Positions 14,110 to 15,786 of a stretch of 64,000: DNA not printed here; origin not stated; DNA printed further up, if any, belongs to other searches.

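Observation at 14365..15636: Second MBL-PilZ fusion paralog immediately downstream of the lysis-like cassette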

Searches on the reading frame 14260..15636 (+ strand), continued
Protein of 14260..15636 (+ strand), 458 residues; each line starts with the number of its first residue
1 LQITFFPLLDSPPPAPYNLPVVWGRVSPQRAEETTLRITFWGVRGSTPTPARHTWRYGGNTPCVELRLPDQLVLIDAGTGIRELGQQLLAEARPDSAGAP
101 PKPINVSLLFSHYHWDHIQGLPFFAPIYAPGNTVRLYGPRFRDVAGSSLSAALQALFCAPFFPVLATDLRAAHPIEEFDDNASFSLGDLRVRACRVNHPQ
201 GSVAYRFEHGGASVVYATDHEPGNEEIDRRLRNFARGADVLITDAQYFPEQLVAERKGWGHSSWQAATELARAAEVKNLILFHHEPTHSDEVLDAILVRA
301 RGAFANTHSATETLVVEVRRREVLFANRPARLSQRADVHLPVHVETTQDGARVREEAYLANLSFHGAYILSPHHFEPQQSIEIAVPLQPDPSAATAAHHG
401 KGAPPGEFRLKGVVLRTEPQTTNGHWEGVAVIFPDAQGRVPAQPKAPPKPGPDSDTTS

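Call 44: search_solved_structures(query=A1, max_evalue=0.01, show_alignments=3)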
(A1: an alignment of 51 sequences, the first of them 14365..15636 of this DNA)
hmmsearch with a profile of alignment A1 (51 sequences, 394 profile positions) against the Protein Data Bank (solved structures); distinct sequences matched with E-value up to 0.01: 28.
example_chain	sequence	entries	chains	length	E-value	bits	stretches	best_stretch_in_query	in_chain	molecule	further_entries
2cbn_A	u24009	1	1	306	5.1e-18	68.5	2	189-273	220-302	RIBONUCLEASE Z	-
1y44_A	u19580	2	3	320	2e-16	63.2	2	182-286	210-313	Ribonuclease Z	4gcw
2fk6_A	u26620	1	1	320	5.9e-15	58.4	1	182-286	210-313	RIBONUCLEASE Z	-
1zkp_A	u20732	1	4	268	1.2e-14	57.4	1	32-263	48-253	hypothetical protein BA1088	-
6kns_A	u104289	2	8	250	3e-12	49.5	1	33-245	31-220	Putative metal-dependent hydrolase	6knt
8gyg_A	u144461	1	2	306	5e-11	45.4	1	35-221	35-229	Arysulfatase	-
3zwf_A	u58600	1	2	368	1.7e-09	40.4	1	192-246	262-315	ZINC PHOSPHODIESTERASE ELAC PROTEIN 1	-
9ey0_E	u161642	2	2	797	2.4e-08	36.6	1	33-245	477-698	Zinc phosphodiesterase ELAC protein 2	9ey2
8z0p_A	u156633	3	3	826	2.7e-08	36.5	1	33-245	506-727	Zinc phosphodiesterase ELAC protein 2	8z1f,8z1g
8rr1_E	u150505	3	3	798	1.5e-07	34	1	33-245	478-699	Zinc phosphodiesterase ELAC protein 2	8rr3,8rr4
3g1p_A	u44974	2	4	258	6.2e-07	32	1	6-80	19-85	Protein phnP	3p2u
9ey1_E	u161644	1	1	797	9.1e-07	31.4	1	33-245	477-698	Zinc phosphodiesterase ELAC protein 2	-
8cbl_E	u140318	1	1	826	1e-06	31.3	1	33-245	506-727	Zinc phosphodiesterase ELAC protein 2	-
7pks_k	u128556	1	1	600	0.00049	22.4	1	56-180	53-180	Integrator complex subunit 11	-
7cun_K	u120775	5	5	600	0.0005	22.4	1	56-180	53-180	Integrator complex subunit 11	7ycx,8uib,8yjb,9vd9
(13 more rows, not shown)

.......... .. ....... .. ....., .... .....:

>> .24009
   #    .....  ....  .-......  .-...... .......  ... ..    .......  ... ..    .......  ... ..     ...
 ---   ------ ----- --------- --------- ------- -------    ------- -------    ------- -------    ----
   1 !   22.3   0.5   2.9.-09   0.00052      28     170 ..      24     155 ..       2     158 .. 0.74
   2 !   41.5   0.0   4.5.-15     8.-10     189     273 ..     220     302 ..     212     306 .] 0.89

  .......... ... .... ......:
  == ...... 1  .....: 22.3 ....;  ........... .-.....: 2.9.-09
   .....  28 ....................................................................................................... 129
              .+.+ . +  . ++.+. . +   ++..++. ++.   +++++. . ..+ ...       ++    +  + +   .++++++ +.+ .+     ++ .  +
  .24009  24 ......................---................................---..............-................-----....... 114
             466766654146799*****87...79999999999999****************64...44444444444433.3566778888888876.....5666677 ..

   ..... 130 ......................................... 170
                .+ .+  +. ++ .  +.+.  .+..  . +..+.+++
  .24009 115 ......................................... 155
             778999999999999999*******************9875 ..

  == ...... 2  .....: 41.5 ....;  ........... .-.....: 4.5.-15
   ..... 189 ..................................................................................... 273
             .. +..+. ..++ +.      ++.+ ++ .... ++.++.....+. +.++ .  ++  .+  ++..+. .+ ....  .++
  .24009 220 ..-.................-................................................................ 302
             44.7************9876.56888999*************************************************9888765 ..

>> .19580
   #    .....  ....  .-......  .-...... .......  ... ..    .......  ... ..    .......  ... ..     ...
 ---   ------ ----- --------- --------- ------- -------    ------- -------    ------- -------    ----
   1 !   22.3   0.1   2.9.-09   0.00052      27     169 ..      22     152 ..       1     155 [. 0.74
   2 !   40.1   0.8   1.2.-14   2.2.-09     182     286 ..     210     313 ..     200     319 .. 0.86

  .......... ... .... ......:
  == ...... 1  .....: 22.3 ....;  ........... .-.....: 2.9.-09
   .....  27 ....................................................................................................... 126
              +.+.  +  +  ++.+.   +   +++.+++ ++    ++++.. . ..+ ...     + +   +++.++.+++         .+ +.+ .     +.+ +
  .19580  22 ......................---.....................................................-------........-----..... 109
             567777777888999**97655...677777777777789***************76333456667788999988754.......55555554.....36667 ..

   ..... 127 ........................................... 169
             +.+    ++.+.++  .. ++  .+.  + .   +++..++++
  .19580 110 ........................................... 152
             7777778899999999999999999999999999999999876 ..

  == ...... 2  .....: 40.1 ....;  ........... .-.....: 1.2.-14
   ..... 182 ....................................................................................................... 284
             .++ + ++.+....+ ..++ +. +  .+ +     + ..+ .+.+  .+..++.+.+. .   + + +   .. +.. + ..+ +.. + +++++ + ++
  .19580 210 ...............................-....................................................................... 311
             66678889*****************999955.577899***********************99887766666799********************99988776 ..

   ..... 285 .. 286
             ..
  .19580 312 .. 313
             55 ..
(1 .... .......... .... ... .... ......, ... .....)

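Call 47: search_protein_families(library=phrogs, proteins=[window:14365-15636:+], max_evalue=0.001)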
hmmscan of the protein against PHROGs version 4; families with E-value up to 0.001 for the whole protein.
window:14365-15636:+ (423 aa): 1 family
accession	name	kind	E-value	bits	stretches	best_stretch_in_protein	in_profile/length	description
phrog_392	-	other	2.5e-11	44.6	1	28-256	19-228/348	metal-dependent hydrolase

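Call 49: search_protein_families(library=pfam, proteins=[P0028, P0030, P0032, P0034, P0039, P0041, P0051, P0069, P0078, P0022], max_evalue=0.01)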
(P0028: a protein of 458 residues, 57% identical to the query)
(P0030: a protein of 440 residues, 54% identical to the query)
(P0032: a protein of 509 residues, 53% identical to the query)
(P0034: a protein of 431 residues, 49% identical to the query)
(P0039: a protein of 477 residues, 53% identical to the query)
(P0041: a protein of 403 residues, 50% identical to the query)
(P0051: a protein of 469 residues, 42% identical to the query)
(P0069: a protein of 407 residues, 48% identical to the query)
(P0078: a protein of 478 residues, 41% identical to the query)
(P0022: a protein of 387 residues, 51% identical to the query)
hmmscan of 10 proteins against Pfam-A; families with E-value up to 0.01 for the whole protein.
P0028 (458 aa): 4 families
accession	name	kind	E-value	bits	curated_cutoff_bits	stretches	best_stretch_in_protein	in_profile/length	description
PF12706.13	Lactamase_B_2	-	6.4e-19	68.8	27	1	68-277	3-200/200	Beta-lactamase superfamily domain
PF07238.19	PilZ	-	0.00062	20.5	22.5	1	371-456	2-85/102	PilZ domain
PF00753.33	Lactamase_B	-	0.0049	17.3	22.7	1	54-118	4-64/196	Metallo-beta-lactamase superfamily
PF24741.1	AlkZ-rel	-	0.0093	15.9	26.5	0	215-300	132-211/221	AlkZ related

P0030 (440 aa): 3 families
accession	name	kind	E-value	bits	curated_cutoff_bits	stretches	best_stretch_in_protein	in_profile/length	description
PF12706.13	Lactamase_B_2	-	1.9e-17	63.9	27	1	63-267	3-200/200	Beta-lactamase superfamily domain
PF07238.19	PilZ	-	0.00028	21.6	22.5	1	353-438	2-85/102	PilZ domain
PF00753.33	Lactamase_B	-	0.00077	19.9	22.7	1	49-107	4-63/196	Metallo-beta-lactamase superfamily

P0032 (509 aa): 3 families
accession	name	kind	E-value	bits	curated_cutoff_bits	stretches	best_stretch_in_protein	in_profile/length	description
PF12706.13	Lactamase_B_2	-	5.3e-16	59.3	27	1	64-240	32-200/200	Beta-lactamase superfamily domain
PF00753.33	Lactamase_B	-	0.00017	22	22.7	1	23-82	3-63/196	Metallo-beta-lactamase superfamily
PF07238.19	PilZ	-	0.00032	21.4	22.5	1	417-504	2-85/102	PilZ domain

P0034 (431 aa): 3 families
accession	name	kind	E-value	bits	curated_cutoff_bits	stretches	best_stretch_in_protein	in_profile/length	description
PF12706.13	Lactamase_B_2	-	2.6e-17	63.5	27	1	65-241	33-200/200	Beta-lactamase superfamily domain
PF07238.19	PilZ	-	0.00033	21.4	22.5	1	344-430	2-86/102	PilZ domain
PF00753.33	Lactamase_B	-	0.0042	17.5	22.7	0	23-87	3-68/196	Metallo-beta-lactamase superfamily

P0039 (477 aa): 2 families
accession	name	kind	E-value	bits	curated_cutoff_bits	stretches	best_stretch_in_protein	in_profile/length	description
PF12706.13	Lactamase_B_2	-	1.5e-14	54.6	27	1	40-237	5-200/200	Beta-lactamase superfamily domain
PF07238.19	PilZ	-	5.1e-06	27.2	22.5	1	389-476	1-86/102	PilZ domain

P0041 (403 aa): 2 families
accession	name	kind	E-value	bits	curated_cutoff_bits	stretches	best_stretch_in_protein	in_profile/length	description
PF12706.13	Lactamase_B_2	-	2.2e-16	60.5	27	1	65-239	33-200/200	Beta-lactamase superfamily domain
PF00753.33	Lactamase_B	-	6.2e-05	23.5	22.7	1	27-187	7-161/196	Metallo-beta-lactamase superfamily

P0051 (469 aa): 2 families
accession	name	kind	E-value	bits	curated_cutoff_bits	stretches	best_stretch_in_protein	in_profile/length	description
PF12706.13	Lactamase_B_2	-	1e-17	64.8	27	1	122-328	1-200/200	Beta-lactamase superfamily domain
PF00753.33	Lactamase_B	-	0.0016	18.8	22.7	0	117-169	11-64/196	Metallo-beta-lactamase superfamily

P0069 (407 aa): 2 families
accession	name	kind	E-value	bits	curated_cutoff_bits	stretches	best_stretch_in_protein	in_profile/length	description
PF12706.13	Lactamase_B_2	-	9.2e-19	68.3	27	1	64-240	32-200/200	Beta-lactamase superfamily domain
PF00753.33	Lactamase_B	-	5e-05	23.8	22.7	1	23-84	3-65/196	Metallo-beta-lactamase superfamily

P0078 (478 aa): 2 families
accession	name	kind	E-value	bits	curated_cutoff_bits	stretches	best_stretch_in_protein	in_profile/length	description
PF12706.13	Lactamase_B_2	-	6.3e-16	59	27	1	131-337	1-200/200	Beta-lactamase superfamily domain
PF00753.33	Lactamase_B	-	0.00025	21.5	22.7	1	126-179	11-65/196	Metallo-beta-lactamase superfamily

P0022 (387 aa): 3 families
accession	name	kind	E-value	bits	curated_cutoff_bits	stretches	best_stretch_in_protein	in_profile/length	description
PF12706.13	Lactamase_B_2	-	3.8e-18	66.3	27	1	6-210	3-200/200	Beta-lactamase superfamily domain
PF07238.19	PilZ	-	0.00044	21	22.5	1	265-352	9-83/102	PilZ domain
PF00753.33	Lactamase_B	-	0.0085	16.5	22.7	0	33-56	46-69/196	Metallo-beta-lactamase superfamily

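Call 58: find_encoding_contigs(protein=P0002, flank=6000, max_places=2)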
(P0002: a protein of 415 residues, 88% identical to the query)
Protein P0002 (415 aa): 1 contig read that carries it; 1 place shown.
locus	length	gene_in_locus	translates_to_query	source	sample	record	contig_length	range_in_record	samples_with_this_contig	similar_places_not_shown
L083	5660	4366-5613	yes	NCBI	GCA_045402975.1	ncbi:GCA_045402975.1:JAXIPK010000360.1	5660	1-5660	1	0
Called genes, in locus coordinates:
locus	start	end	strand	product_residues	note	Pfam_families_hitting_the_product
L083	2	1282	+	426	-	?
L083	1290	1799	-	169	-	-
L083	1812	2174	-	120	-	PF01740:STAS, PF13466:STAS_2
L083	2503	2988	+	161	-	PF01832:Glucosaminidase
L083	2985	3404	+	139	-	-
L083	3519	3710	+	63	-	-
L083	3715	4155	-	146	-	-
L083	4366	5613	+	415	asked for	PF00753:Lactamase_B (weak), PF23023:Anti-Pycsar_Apyc1 (weak), PF12706:Lactamase_B_2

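Call 59: find_encoding_contigs(protein=P0008, flank=6000, max_places=2)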
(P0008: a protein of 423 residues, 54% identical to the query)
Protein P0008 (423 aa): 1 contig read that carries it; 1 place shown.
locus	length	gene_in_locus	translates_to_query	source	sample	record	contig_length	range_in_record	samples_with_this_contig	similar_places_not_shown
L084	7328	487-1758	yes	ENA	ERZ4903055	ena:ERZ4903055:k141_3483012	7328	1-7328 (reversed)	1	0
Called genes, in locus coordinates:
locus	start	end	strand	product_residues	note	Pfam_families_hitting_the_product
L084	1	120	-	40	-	?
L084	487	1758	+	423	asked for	PF12706:Lactamase_B_2, PF23023:Anti-Pycsar_Apyc1 (faint)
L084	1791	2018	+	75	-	PF01037:AsnC_trans_reg, PF22482:AsnC_trans_reg_3 (weak)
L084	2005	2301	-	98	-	PF12728:HTH_17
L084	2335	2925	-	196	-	PF07352:Phage_Mu_Gam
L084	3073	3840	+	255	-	PF12844:HTH_19 (weak), PF13560:HTH_31, PF01381:HTH_3, PF00717:Peptidase_S24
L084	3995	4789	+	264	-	PF07228:SpoIIE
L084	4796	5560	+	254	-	PF07228:SpoIIE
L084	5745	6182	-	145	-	PF06127:Mpo1-like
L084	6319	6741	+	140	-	-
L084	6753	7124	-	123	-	PF00581:Rhodanese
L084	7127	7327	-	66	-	?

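Call 60: find_encoding_contigs(protein=P0027, flank=6000, max_places=2)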
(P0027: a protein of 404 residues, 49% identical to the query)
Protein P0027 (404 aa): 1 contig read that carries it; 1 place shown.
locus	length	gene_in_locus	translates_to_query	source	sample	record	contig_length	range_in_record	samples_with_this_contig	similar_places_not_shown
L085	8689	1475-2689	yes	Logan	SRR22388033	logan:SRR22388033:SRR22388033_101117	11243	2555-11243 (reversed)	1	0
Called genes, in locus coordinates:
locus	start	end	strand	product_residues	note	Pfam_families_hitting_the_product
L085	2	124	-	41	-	?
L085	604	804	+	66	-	-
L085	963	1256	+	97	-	-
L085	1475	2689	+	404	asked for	PF12706:Lactamase_B_2, PF07238:PilZ (weak)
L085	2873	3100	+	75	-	PF01037:AsnC_trans_reg, PF22482:AsnC_trans_reg_3 (weak)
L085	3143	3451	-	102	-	PF13551:HTH_29 (weak), PF03374:ANT (weak), PF12728:HTH_17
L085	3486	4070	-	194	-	PF07352:Phage_Mu_Gam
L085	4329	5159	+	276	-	PF01381:HTH_3, PF12844:HTH_19, PF13560:HTH_31, PF00717:Peptidase_S24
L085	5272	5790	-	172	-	PF06127:Mpo1-like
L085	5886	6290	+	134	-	-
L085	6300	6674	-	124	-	PF00581:Rhodanese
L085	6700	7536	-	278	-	-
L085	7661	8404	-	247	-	-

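Call 61: find_encoding_contigs(protein=P0035, flank=6000, max_places=2)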
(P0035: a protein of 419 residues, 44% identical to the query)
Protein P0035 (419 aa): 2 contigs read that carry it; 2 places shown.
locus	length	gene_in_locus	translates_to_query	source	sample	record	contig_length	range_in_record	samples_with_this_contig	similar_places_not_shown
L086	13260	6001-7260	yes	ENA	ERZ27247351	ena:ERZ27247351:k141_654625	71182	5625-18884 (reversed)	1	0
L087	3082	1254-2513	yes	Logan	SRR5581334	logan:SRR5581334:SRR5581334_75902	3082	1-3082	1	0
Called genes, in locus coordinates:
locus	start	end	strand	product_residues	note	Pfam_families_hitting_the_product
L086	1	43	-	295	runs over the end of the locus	PF00590:TP_methylase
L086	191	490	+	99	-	PF09723:Zn_ribbon_8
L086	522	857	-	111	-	-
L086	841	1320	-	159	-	-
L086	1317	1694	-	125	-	PF09682:Phage_holin_6_1 (weak)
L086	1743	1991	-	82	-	-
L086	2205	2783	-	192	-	PF01832:Glucosaminidase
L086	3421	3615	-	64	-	-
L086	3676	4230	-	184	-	-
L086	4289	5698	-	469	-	PF16491:Peptidase_M48_N, PF01435:Peptidase_M48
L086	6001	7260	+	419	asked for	PF12706:Lactamase_B_2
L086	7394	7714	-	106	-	PF12728:HTH_17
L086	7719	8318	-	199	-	PF07352:Phage_Mu_Gam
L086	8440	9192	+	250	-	PF01381:HTH_3, PF00717:Peptidase_S24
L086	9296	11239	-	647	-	PF26549:Tricorn_N (faint), PF02897:Peptidase_S9_N (weak), PF07676:PD40 (faint), PF26550:Tricorn_2nd (weak), PF20434:BD-FAE, PF00326:Peptidase_S9, PF01738:DLH (weak), PF07859:Abhydrolase_3 (weak), +2 more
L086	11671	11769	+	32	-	-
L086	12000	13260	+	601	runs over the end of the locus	PF05170:AsmA, PF05359:DUF748, PF13116:YhdP, PF05170:AsmA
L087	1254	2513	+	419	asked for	PF12706:Lactamase_B_2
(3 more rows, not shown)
